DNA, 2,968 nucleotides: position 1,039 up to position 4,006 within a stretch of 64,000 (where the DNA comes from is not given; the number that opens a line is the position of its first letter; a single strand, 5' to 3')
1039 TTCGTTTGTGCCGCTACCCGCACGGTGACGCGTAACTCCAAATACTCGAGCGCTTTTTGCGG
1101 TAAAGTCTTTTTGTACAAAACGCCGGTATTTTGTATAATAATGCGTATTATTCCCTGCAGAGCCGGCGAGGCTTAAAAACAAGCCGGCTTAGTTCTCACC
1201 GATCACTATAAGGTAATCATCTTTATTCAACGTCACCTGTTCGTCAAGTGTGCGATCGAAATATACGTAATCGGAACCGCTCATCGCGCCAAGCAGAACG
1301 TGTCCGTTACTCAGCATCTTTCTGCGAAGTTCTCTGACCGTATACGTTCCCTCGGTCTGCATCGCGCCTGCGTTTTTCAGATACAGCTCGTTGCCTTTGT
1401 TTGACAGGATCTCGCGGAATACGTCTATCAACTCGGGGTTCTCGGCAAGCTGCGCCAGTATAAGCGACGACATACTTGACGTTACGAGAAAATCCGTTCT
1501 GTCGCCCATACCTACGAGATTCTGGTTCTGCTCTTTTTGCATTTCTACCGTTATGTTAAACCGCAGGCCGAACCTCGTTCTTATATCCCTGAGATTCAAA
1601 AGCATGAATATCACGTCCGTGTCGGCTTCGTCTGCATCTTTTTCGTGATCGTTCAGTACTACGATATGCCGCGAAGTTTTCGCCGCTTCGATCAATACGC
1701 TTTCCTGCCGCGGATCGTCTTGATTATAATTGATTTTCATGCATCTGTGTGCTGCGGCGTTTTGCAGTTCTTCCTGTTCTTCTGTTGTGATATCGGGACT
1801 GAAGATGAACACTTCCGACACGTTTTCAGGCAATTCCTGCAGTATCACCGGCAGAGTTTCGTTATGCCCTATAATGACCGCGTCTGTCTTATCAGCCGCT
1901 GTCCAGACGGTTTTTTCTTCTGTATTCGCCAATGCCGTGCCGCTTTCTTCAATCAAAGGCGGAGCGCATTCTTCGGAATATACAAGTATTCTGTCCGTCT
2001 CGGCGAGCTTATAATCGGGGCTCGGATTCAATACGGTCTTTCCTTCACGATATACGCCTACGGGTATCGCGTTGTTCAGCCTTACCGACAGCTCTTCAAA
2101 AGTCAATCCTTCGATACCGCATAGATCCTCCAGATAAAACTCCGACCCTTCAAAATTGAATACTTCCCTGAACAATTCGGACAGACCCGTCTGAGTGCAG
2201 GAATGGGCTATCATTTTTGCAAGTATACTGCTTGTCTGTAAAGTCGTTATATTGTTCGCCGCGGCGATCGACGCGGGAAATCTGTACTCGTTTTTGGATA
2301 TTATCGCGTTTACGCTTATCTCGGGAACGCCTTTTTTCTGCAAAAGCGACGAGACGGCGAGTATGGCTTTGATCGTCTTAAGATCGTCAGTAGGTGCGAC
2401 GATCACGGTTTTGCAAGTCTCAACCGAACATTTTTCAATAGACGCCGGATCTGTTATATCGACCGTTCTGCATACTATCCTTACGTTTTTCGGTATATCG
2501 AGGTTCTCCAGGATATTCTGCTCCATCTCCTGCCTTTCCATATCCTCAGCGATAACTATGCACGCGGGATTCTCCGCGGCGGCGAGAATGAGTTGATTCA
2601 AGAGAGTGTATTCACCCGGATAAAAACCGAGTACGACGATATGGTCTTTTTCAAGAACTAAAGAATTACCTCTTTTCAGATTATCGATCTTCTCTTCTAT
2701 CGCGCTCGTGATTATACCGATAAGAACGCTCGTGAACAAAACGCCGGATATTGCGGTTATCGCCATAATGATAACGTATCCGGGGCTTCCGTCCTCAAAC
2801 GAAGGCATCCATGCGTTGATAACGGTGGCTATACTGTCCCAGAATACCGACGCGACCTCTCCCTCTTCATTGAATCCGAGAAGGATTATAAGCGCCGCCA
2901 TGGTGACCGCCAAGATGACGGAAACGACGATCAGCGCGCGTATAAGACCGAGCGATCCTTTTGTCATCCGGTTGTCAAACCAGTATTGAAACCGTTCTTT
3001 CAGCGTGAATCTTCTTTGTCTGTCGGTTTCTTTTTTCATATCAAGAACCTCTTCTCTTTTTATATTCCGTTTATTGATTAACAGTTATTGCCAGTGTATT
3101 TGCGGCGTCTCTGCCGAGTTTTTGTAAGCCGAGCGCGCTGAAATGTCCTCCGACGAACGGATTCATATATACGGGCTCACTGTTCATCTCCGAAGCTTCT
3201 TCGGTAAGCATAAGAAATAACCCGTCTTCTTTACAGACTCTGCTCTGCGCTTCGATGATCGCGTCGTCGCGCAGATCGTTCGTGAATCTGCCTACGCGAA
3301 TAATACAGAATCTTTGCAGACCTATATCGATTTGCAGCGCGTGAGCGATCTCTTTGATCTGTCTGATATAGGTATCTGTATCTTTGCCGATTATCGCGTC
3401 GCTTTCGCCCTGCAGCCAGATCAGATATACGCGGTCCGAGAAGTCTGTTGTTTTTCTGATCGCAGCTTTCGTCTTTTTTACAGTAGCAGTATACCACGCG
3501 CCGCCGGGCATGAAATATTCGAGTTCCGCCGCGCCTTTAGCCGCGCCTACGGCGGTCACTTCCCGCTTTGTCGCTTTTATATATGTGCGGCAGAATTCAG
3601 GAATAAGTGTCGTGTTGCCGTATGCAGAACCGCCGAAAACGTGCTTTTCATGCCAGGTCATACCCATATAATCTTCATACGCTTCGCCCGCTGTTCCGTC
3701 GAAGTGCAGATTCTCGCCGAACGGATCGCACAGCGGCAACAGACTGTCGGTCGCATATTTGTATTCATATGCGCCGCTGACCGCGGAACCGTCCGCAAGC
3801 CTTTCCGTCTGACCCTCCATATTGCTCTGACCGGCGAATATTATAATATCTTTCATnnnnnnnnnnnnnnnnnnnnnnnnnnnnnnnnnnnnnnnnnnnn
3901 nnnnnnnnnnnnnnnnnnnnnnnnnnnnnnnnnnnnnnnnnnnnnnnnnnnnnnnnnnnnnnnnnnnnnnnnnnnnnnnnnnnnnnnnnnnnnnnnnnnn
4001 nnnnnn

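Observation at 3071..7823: Uncharacterised short glycyl radical enzyme operon (GRE, activase, Zn-ADH, SASA esterase)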

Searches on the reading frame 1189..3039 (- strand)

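Call 3: search_protein_families(library=pfam, proteins=[window:1189-3039:-])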
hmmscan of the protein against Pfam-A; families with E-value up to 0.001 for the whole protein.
window:1189-3039:- (616 aa): 4 families
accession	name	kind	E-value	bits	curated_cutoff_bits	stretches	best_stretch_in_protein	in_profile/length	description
PF06241.17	Castor_Poll_mid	-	3.5e-25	88.5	26.7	1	272-357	3-90/104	Castor and Pollux, part of voltage-gated ion channel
PF02080.26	TrkA_C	-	1.3e-05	25.5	27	1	307-354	10-57/71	TrkA-C domain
PF22614.2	Slo-like_RCK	-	0.00045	20.3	24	0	410-488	37-113/119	Calcium-activated potassium channel slowpoke-like RCK domain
PF02254.24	TrkA_N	-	0.00074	20.3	23.8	0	190-241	44-92/116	TrkA-N domain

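Call 9: search_protein_families(library=ncbifam, proteins=[window:1189-3039:-], max_evalue=0.001)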
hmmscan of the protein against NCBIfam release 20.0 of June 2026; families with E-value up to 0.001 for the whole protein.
window:1189-3039:- (616 aa): 0 families

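Call 80: search_protein_families(library=pfam, proteins=[window:1189-3039:-], max_evalue=1)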
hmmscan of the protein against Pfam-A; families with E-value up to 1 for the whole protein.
window:1189-3039:- (616 aa): 5 families
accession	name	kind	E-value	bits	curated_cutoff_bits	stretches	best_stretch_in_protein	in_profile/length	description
PF06241.17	Castor_Poll_mid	-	3.5e-25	88.5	26.7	2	272-357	3-90/104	Castor and Pollux, part of voltage-gated ion channel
PF02080.26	TrkA_C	-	1.3e-05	25.5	27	1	307-354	10-57/71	TrkA-C domain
PF22614.2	Slo-like_RCK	-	0.00045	20.3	24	1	410-488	37-113/119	Calcium-activated potassium channel slowpoke-like RCK domain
PF02254.24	TrkA_N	-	0.00074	20.3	23.8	1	190-241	44-92/116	TrkA-N domain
PF17937.6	TetR_C_28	-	0.013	16.3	26.4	0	521-545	17-41/96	Tetracyclin repressor-like, C-terminal domain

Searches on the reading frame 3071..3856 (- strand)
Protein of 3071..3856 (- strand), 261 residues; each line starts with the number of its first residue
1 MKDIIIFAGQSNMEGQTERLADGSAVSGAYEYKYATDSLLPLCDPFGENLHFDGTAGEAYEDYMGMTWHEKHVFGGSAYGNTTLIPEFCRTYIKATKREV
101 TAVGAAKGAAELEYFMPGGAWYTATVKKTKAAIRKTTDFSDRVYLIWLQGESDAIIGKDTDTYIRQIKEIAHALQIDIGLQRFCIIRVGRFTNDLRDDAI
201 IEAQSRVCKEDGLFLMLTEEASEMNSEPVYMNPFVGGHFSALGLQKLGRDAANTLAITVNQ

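Call 3: search_protein_families(library=pfam, proteins=[window:3071-3856:-])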
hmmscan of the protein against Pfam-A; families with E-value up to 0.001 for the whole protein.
window:3071-3856:- (261 aa): 1 family
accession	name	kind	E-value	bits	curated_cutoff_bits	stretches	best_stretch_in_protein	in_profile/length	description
PF03629.24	SASA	-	1.2e-16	61.5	24.8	1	2-192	2-170/226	Carbohydrate esterase, sialic acid-specific acetylesterase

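Call 9: search_protein_families(library=ncbifam, proteins=[window:3071-3856:-], max_evalue=0.001)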
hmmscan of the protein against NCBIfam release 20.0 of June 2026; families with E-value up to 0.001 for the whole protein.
window:3071-3856:- (261 aa): 0 families

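Call 31: search_solved_structures(query=window:3071-3856:-, max_evalue=0.01, show_alignments=2)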
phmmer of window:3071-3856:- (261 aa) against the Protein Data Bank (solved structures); distinct sequences matched with E-value up to 0.01: 1.
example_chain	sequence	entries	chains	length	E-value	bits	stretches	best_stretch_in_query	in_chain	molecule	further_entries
2apj_A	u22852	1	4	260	0.0012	21.6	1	4-204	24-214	Putative Esterase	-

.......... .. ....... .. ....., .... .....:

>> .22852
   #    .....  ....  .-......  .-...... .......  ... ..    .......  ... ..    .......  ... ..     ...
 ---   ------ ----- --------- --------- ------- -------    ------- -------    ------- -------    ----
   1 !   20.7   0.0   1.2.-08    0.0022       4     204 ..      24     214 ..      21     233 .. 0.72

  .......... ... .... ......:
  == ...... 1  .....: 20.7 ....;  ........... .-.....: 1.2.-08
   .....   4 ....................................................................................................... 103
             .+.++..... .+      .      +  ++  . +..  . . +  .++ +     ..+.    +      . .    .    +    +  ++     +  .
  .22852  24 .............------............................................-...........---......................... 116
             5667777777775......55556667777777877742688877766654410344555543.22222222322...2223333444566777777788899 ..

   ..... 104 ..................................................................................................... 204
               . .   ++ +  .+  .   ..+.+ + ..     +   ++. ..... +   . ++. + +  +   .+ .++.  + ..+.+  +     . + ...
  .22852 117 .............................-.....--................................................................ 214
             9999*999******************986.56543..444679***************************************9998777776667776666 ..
